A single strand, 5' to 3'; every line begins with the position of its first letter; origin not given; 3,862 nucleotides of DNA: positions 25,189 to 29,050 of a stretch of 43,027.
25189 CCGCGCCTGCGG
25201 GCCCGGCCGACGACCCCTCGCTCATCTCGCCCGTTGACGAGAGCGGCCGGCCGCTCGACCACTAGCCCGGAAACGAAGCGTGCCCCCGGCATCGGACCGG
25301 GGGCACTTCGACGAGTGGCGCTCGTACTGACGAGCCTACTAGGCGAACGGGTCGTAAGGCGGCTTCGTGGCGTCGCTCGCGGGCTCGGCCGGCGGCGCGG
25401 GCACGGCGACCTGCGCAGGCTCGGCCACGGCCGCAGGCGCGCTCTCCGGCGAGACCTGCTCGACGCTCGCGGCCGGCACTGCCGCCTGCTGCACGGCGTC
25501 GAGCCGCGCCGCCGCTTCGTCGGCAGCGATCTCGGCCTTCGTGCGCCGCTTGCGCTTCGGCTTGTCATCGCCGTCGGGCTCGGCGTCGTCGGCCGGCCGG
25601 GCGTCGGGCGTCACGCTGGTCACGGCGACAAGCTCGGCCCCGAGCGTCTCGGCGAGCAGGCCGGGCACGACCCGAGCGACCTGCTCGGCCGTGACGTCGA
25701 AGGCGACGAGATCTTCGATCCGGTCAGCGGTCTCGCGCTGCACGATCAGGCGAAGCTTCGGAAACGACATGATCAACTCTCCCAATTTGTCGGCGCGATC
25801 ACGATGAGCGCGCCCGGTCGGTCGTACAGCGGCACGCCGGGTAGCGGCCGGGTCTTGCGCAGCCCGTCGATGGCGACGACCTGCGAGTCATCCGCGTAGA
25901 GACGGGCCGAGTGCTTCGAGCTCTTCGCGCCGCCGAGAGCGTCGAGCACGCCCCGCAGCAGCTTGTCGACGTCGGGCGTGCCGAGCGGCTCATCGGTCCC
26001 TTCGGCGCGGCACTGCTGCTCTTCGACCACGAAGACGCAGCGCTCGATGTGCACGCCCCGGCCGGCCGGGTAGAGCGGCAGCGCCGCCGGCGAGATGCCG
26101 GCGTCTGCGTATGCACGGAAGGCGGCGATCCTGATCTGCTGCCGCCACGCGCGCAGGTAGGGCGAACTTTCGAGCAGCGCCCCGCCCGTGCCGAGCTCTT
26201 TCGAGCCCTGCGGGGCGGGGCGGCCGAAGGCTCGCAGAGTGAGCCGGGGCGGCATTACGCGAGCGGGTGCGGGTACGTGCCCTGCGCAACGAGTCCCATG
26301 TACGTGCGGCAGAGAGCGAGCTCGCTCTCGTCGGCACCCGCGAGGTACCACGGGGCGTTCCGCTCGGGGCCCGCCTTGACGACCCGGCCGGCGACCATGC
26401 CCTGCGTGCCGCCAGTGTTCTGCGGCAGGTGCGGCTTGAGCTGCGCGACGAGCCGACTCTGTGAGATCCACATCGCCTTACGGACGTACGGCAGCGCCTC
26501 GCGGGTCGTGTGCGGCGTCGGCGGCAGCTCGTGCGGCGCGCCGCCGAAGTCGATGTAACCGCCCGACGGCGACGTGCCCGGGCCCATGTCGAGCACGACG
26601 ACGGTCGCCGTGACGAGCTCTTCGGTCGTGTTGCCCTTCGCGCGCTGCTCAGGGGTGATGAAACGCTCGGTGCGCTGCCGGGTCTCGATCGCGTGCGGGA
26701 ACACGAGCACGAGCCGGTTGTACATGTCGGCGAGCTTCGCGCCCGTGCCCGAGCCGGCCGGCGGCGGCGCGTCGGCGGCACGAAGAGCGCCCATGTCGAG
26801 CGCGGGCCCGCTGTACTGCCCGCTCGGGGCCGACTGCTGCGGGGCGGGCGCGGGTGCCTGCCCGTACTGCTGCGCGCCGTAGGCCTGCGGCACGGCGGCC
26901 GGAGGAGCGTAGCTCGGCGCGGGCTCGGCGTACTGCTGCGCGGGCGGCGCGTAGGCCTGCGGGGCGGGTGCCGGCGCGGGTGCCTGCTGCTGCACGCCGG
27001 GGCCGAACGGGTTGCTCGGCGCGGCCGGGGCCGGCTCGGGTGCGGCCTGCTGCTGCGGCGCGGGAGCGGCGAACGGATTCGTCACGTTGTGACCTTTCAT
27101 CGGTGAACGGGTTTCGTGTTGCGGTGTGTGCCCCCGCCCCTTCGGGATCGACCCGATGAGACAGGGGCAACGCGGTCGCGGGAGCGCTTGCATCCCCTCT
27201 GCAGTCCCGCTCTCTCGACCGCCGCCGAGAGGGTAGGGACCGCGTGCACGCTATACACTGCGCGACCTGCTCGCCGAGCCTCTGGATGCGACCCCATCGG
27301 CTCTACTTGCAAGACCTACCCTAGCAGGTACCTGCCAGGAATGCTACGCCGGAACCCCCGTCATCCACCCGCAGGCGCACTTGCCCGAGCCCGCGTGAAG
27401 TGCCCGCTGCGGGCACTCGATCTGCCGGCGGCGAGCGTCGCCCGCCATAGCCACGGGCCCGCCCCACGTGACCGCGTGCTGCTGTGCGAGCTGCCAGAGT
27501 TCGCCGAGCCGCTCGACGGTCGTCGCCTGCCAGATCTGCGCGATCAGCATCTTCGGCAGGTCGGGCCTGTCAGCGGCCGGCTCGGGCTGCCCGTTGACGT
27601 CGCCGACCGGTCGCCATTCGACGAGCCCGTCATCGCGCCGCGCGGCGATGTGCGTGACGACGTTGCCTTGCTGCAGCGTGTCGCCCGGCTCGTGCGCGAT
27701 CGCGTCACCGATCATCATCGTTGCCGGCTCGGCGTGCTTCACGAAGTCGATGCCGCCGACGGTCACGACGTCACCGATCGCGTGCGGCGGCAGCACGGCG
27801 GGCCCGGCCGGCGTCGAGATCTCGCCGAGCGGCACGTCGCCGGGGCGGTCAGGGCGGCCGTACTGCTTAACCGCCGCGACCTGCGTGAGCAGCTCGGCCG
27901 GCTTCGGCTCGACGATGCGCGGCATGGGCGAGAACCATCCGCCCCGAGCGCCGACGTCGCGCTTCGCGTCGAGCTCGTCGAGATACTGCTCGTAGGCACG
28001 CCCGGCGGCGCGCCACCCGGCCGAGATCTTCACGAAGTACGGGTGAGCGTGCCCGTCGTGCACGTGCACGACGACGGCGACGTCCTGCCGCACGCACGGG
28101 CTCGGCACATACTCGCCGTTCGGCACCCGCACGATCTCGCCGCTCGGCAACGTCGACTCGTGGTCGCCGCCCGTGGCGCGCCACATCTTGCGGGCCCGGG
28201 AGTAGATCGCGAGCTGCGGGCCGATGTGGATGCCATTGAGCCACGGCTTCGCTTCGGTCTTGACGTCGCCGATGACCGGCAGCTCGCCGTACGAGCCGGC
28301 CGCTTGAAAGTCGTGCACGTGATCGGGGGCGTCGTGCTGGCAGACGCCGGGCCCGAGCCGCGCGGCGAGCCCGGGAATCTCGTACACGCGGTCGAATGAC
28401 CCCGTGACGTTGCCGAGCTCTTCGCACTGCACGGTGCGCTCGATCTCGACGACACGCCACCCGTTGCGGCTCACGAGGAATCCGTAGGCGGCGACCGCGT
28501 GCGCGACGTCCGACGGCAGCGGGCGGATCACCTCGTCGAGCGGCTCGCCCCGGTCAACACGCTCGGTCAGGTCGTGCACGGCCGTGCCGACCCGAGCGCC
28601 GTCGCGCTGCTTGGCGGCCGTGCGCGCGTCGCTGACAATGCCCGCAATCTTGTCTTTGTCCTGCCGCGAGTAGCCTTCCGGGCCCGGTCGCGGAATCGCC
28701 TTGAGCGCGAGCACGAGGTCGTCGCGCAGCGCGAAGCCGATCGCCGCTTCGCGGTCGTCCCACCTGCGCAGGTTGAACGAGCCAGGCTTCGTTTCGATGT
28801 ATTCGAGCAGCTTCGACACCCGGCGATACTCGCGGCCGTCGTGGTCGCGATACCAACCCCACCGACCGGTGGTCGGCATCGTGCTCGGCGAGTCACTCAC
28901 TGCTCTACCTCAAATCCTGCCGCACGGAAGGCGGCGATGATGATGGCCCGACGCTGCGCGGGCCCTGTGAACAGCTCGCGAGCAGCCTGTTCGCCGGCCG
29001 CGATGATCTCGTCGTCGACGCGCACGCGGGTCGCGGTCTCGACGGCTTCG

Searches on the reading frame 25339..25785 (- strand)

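Call 68: search_protein_families(library=phrogs, proteins=[window:25339-25785:-], max_evalue=0.001)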
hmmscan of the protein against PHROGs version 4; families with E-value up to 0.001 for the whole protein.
window:25339-25785:- (148 aa): 1 family
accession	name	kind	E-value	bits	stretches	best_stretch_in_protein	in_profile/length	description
phrog_19506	-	tail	3e-05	25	1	52-137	77-158/263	tail protein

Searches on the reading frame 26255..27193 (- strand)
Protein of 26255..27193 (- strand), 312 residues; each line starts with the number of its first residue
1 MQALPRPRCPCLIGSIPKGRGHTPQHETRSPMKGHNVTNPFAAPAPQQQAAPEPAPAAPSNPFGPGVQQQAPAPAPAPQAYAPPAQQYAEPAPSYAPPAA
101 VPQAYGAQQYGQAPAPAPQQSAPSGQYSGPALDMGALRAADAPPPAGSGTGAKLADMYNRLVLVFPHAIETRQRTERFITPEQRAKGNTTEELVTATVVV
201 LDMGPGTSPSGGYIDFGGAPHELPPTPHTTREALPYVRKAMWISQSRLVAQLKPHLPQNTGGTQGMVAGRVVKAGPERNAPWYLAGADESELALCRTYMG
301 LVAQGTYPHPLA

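Call 68: search_protein_families(library=phrogs, proteins=[window:26255-27193:-], max_evalue=0.001)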
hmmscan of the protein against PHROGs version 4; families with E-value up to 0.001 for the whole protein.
window:26255-27193:- (312 aa): 1 family
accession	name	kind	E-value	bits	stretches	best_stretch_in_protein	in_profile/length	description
phrog_870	-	unknown function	1.3e-08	36.2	1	61-299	4-170/176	-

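Call 86: search_protein_families(library=pfam, proteins=[window:26255-27193:-], max_evalue=0.01)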
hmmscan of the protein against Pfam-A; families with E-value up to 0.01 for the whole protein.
window:26255-27193:- (312 aa): 0 families

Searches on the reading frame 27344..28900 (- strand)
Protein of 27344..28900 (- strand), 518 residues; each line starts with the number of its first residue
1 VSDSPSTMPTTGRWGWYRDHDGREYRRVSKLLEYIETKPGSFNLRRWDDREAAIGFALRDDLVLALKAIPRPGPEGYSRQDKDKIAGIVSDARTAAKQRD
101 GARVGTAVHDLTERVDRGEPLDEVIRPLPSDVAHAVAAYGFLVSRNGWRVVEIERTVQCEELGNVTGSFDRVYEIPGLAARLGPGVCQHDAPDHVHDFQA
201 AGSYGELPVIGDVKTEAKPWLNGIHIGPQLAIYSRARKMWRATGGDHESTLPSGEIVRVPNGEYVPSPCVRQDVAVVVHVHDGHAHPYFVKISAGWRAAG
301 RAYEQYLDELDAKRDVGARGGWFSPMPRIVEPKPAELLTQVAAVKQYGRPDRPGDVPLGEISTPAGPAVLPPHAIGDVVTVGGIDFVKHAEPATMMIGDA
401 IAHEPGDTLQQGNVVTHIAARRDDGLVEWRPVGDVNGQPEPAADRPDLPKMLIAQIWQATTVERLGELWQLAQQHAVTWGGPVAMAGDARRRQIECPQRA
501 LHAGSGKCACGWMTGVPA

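Call 68: search_protein_families(library=phrogs, proteins=[window:27344-28900:-], max_evalue=0.001)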
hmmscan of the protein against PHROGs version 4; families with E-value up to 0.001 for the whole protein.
window:27344-28900:- (518 aa): 2 families
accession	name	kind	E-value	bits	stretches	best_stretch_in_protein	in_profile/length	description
phrog_466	-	DNA, RNA and nucleotide metabolism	1.6e-36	127.6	1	22-304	130-372/446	exonuclease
phrog_298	-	DNA, RNA and nucleotide metabolism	1.3e-07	32.3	1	15-270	56-217/293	exonuclease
